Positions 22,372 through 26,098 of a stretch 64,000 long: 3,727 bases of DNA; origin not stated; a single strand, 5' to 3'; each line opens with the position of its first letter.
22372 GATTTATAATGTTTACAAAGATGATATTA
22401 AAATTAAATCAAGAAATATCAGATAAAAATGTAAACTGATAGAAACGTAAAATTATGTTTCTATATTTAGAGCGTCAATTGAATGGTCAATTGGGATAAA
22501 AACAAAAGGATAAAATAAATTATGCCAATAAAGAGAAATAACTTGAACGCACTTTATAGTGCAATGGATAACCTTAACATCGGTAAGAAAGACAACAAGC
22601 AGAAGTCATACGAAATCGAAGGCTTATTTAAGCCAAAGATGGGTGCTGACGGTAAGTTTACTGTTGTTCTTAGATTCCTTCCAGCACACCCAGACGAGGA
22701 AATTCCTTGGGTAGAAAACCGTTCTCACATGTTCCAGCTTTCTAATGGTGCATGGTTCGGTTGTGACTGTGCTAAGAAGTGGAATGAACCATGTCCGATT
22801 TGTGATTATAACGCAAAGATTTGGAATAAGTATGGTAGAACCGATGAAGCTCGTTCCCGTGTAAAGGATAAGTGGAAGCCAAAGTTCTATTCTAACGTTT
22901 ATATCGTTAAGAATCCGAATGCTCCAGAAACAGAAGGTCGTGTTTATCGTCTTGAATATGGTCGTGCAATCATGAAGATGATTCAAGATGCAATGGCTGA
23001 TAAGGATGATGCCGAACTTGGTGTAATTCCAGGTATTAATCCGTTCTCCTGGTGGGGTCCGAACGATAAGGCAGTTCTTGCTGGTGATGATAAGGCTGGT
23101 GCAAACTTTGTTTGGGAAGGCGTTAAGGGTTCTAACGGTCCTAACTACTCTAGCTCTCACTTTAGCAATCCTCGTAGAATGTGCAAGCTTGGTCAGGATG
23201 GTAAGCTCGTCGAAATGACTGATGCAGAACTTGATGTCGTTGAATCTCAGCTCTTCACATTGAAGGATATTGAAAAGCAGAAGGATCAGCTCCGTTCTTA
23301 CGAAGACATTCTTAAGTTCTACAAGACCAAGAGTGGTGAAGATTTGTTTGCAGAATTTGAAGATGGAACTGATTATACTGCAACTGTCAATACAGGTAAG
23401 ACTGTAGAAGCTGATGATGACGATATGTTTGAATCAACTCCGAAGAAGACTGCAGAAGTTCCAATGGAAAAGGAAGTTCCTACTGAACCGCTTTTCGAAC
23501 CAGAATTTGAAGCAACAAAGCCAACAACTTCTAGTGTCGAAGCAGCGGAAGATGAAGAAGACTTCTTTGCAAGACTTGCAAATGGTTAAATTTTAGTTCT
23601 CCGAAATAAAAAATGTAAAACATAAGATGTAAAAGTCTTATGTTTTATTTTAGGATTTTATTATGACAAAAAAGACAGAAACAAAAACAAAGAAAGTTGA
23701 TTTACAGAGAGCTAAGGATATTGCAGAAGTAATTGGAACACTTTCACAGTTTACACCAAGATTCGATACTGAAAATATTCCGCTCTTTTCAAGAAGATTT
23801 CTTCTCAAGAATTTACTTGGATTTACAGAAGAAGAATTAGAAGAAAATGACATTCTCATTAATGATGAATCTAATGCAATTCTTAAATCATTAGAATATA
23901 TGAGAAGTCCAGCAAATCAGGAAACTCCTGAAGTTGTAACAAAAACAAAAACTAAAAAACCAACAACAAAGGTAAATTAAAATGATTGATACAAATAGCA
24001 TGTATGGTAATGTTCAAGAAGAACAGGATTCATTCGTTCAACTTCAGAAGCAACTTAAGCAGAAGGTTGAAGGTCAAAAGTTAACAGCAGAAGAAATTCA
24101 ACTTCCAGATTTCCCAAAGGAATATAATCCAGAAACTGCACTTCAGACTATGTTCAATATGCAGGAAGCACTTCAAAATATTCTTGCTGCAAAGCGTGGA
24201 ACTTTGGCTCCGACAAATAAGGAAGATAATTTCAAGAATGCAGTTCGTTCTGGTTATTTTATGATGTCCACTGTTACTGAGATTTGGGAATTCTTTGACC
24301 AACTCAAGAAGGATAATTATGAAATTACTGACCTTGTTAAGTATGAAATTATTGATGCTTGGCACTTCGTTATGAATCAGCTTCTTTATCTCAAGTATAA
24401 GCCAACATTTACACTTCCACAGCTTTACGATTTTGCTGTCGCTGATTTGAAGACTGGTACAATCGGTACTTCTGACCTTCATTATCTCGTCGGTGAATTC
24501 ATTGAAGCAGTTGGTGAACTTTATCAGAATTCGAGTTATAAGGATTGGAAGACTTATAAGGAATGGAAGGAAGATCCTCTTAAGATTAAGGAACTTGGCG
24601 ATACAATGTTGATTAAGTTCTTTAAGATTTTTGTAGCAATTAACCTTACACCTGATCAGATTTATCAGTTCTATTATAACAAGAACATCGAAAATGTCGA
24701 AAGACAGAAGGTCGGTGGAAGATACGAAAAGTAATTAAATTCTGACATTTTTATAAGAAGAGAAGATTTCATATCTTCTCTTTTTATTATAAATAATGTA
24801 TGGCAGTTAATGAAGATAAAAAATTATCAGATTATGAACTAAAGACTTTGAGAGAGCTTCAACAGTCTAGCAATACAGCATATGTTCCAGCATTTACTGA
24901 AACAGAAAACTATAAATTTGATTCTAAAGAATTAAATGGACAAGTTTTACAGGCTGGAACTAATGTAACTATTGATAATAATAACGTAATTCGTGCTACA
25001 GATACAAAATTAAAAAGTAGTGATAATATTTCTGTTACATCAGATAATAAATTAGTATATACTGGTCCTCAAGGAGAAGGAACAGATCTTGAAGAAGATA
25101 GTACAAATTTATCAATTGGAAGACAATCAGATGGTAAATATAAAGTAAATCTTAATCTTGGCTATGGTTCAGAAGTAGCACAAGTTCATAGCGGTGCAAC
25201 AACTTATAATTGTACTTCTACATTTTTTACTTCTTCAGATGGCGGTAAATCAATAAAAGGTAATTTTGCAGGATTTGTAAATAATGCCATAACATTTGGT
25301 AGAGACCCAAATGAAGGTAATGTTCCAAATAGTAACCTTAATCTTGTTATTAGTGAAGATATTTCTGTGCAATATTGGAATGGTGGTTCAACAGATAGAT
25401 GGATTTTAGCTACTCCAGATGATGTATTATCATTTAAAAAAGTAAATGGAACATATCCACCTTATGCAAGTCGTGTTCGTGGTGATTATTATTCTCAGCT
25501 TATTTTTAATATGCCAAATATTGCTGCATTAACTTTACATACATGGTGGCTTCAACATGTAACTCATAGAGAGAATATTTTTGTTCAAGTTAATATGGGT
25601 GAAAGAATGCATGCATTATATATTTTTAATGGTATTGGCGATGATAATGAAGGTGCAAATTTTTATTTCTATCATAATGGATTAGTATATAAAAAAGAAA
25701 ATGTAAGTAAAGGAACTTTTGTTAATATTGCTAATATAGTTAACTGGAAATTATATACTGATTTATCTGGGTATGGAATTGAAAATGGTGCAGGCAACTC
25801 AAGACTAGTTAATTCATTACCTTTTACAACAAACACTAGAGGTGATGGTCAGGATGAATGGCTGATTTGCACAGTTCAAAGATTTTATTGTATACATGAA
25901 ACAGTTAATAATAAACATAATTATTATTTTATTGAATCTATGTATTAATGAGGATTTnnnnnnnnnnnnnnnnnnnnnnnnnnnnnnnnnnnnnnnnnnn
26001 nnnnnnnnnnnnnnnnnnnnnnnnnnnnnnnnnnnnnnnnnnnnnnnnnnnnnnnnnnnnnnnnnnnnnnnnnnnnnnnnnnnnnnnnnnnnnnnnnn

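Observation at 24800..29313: Three tandem receptor-binding-like paralogs with a shared N-terminal anchor and unrelated C-termini, followed by a glycosyltransferase, inserted in the replication region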

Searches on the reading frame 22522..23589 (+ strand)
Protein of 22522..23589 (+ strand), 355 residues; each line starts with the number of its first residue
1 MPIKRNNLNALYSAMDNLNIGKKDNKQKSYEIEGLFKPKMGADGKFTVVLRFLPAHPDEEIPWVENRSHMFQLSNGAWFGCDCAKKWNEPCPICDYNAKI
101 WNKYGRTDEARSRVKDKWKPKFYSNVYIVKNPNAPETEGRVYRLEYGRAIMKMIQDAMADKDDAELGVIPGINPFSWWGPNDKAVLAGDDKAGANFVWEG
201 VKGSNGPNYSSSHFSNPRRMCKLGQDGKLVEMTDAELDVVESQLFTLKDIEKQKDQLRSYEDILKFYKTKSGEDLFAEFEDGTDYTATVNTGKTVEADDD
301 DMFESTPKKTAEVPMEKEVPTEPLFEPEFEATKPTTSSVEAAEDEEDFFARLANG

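Call 5: search_protein_families(library=pfam, proteins=[window:22522-23589:+], max_evalue=0.1)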
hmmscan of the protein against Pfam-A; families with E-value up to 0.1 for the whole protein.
window:22522-23589:+ (355 aa): 1 family
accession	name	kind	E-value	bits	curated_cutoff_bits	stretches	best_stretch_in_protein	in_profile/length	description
PF08804.16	gp32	-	1.9e-18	67.7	26.8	1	49-225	6-171/208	gp32 DNA binding protein like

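Call 6: search_protein_families(library=phrogs, proteins=[window:22522-23589:+], max_evalue=0.01)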
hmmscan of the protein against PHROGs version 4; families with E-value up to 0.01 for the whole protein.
window:22522-23589:+ (355 aa): 3 families
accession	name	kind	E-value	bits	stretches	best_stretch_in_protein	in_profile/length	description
phrog_224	-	DNA, RNA and nucleotide metabolism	6.1e-34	119.3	1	24-344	25-305/318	single strand DNA binding protein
phrog_1764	-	unknown function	4.5e-17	63.2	1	27-264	23-233/391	unknown function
phrog_1192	-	DNA, RNA and nucleotide metabolism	2.8e-09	37.9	1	22-162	17-159/326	single strand DNA binding protein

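Call 16: search_dna_similar(query=window:22522-23589:+, collection=phages, mode=protein, max_rows=20, max_evalue=0.00001)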
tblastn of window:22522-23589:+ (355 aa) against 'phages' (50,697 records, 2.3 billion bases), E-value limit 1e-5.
Records with a match: 2263; places in all: 2263; records where one place covers at least 80% of the query: 31.
Best place of each record, by identity: <60% 2263.
By first word of the organism name: Escherichia 633; Synechococcus 378; Klebsiella 322; Salmonella 194; Shigella 89; Aeromonas 77; Vibrio 62; Cyanophage 61; Enterobacter 59; Acinetobacter 52; and 46 more.
By host as written in the record: - 379; Escherichia coli 268; Klebsiella pneumoniae 109; Synechococcus 107; Synechococcus sp. 38; Escherichia coli O157:H7 35; Salmonella enterica 29; Synechococcus sp. WH7803 28; and 486 more.
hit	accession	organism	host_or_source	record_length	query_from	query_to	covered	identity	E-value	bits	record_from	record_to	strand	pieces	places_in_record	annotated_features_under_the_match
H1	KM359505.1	Prochlorococcus phage P-TIM68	Prochlorococcus sp. MIT9515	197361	35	321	81%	32.4%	2e-25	113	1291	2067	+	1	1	putative ssDNA binding protein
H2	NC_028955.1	Prochlorococcus phage P-TIM68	Prochlorococcus sp. MIT9515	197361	35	321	81%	32.4%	2e-25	113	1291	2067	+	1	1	putative ssDNA binding protein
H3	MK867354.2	Synechococcus phage S-SCSM1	Synechococcus sp. WH 7803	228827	35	332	84%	29.9%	7e-23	105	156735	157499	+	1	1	ssDNA binding protein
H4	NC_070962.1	Synechococcus phage S-SCSM1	Synechococcus sp. WH 7803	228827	35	332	84%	29.9%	7e-23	105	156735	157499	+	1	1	ssDNA binding protein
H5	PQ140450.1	Enterobacter phage vB_EluP_RZH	Enterobacter ludwigii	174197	3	311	87%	28.8%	3e-18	92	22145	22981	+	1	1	single stranded DNA-binding protein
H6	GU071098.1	Synechococcus phage S-SSM7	Synechococcus sp. WH8109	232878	33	318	81%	30.8%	2e-21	101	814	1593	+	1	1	gp32: ssDNA binding protein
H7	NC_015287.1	Synechococcus phage S-SSM7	Synechococcus sp. WH8109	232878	33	318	81%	30.8%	2e-21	101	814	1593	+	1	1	gp32: single strand DNA binding protein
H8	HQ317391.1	Cyanophage S-SSM6a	Synechococcus sp. WH8109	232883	33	318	81%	30.8%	2e-21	101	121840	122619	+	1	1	single-stranded DNA binding protein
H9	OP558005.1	Klebsiella phage vB_KpnM_VPA32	Klebsiella pneumoniae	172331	3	305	85%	28.4%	2e-16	87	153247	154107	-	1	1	single-stranded DNA-binding protein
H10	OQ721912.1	Enterobacter phage vB_VIPECLOM01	Enterobacter cloacae ATCC 13047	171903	3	305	85%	28.4%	3e-16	86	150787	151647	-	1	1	hypothetical protein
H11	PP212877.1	Aeromonas phage PS49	Aeromonas hydrophila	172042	3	305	85%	28.4%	3e-16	86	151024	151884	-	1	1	hypothetical protein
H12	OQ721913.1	Enterobacter phage vB_VIPECLUMC02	Enterobacter cloacae ATCC 13047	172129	3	305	85%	28.4%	3e-16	86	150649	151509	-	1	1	hypothetical protein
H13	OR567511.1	Enterobacter phage vB_Ent31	Enterobacter sp.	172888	3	305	85%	28.4%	3e-16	86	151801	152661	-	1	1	single-stranded DNA binding protein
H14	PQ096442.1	Enterobacter phage EnC07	Enterobacter cloacae complex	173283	3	305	85%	28.4%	3e-16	86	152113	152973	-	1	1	single stranded DNA-binding protein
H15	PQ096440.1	Enterobacter phage EnA02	Enterobacter cloacae complex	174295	3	305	85%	28.4%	3e-16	86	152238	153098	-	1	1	single stranded DNA-binding protein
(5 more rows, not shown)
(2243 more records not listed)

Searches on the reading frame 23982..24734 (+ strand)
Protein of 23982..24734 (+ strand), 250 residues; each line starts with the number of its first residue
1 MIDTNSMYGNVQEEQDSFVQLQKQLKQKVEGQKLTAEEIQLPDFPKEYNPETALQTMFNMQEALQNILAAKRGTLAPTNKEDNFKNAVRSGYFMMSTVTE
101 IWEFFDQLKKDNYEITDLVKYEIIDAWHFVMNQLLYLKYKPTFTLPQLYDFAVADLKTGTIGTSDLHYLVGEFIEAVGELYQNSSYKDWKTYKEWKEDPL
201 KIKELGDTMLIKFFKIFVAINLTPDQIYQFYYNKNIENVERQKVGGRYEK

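Call 5: search_protein_families(library=pfam, proteins=[window:23982-24734:+], max_evalue=0.1)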
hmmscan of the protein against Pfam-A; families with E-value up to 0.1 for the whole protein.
window:23982-24734:+ (250 aa): 2 families
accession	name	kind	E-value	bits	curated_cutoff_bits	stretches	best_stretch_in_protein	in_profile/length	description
PF08761.16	dUTPase_2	-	1.3e-07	32.4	22.9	1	54-244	2-160/162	dUTPase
PF10477.14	EIF4E-T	-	0.053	12.9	28.5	1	10-84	523-598/663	Nucleocytoplasmic shuttling protein for mRNA cap-binding EIF4E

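Call 6: search_protein_families(library=phrogs, proteins=[window:23982-24734:+], max_evalue=0.01)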
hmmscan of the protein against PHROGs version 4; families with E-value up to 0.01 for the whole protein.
window:23982-24734:+ (250 aa): 2 families
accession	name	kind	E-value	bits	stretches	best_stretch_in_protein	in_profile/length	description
phrog_173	-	DNA, RNA and nucleotide metabolism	6.7e-13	50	1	51-246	29-188/196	nucleoside triphosphate pyrophosphohydrolase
phrog_18650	-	DNA, RNA and nucleotide metabolism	0.0052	17.9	0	53-138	5-99/195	dUTPase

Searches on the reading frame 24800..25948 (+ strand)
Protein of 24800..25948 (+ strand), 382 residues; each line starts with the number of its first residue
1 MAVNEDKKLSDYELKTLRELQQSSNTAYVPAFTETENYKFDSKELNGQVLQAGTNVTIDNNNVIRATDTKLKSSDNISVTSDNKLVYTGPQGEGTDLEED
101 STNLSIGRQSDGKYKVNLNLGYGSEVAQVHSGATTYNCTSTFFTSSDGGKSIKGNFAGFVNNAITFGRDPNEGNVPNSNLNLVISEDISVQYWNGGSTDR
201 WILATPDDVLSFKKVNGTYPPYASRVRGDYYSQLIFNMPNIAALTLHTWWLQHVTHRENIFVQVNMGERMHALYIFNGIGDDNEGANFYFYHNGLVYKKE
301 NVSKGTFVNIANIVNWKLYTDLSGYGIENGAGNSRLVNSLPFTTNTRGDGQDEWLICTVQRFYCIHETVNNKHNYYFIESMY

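Call 5: search_protein_families(library=pfam, proteins=[window:24800-25948:+], max_evalue=0.1)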
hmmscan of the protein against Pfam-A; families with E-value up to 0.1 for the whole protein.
window:24800-25948:+ (382 aa): 0 families

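Call 6: search_protein_families(library=phrogs, proteins=[window:24800-25948:+], max_evalue=0.01)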
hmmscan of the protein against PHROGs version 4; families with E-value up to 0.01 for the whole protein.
window:24800-25948:+ (382 aa): 0 families
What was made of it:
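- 24800..25948 (+): p1, 382 aa, fibre-like paralog 1. No Pfam or PHROG hit (calls 5, 6).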

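Call 50: find_homologous_proteins(query=A4, max_evalue=0.001)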
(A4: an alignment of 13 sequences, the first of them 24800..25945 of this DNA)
Query A4 (13 sequences) (382 aa, profile of the alignment): 156 proteins with E <= 0.001 among 8000 candidates; the best 120 are listed.
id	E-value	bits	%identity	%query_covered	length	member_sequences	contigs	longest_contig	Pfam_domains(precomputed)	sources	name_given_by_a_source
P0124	6.4e-126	438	84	100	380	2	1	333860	-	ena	-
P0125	3.9e-125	436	81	100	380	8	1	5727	-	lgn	-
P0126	5.7e-124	432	72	100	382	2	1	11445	-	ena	-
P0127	7.3e-124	432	72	100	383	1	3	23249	-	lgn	-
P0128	1.3e-123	431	72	100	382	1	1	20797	-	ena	-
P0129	2.1e-123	430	72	100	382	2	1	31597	-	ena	-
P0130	4.8e-123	429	72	100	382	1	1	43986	-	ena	-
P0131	6.5e-123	429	72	100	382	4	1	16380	-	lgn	-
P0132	7.5e-123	428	71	100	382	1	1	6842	-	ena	-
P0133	2.7e-122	427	72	100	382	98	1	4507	-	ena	-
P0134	2.9e-122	426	71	100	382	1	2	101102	-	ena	-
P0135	3.3e-122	426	72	100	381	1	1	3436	-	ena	-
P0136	5.0e-122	426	72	100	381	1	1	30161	-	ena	-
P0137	5.0e-122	426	73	100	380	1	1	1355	-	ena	-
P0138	1.1e-121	425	72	100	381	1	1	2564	-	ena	-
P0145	2.1e-121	424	100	100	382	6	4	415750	-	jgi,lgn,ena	jgi:hypothetical protein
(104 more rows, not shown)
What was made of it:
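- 24800..25948 (+): About 100 orthologous 90%-identity clusters in metagenomes (call 50).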

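Call 53: find_encoding_contigs(protein=P0145, flank=10000, max_places=2)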
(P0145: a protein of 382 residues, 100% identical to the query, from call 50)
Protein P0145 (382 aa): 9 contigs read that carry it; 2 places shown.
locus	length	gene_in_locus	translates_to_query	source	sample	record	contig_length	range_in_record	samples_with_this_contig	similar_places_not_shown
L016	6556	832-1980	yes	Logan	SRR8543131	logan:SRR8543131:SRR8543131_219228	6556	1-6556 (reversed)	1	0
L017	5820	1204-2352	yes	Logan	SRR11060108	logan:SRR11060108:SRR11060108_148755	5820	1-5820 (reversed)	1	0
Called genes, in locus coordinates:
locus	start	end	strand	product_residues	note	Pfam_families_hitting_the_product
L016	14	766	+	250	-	PF08761:dUTPase_2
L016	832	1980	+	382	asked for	-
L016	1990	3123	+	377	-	-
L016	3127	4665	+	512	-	-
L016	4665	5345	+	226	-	-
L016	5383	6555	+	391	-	?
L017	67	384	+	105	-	-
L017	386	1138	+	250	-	PF08761:dUTPase_2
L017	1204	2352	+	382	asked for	-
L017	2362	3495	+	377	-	-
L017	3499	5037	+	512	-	-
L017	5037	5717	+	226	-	-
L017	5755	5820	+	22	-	?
